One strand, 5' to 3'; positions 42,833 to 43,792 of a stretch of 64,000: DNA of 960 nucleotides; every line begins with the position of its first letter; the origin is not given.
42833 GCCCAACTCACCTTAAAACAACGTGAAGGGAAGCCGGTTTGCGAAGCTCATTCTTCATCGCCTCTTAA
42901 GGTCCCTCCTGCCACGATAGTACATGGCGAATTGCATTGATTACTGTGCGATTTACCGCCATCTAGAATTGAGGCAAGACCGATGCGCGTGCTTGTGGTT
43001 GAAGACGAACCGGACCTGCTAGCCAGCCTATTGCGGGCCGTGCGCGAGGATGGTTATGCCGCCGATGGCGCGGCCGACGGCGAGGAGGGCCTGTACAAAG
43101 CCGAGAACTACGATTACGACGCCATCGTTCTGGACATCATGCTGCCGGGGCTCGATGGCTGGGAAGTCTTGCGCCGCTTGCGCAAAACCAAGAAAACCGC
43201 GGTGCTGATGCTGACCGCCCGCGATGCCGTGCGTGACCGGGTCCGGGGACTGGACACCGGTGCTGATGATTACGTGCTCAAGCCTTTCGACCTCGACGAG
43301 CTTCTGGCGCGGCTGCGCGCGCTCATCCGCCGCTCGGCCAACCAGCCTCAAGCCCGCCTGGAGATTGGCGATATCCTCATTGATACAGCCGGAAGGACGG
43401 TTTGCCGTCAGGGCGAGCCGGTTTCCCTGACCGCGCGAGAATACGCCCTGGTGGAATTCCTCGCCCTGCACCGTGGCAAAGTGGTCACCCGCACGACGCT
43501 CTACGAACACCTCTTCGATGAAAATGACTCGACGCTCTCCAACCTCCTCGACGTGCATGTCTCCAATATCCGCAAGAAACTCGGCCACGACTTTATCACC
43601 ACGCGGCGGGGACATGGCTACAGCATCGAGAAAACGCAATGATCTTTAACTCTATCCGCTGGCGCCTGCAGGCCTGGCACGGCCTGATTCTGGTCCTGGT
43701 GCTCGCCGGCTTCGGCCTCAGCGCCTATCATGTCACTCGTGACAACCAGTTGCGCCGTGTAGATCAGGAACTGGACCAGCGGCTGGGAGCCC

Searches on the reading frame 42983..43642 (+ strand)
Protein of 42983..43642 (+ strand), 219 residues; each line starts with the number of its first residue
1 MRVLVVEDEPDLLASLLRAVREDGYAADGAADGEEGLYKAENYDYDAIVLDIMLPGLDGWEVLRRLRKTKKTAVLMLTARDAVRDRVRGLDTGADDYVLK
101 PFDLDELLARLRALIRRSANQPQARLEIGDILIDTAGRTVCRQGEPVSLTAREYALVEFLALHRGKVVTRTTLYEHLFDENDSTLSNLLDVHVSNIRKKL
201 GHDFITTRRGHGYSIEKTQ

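Call 57: search_protein_families(library=pfam, proteins=[window:42983-43642:+], max_evalue=0.001)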
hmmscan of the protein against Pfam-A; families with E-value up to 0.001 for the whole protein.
window:42983-43642:+ (219 aa): 2 families
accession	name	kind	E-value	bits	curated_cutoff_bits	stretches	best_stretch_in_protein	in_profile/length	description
PF00072.30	Response_reg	-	1.7e-28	99.5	30.2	1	3-111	1-110/111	Response regulator receiver domain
PF00486.34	Trans_reg_C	-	3.6e-21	75.4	26.2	1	144-214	1-76/77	Transcriptional regulatory protein, C terminal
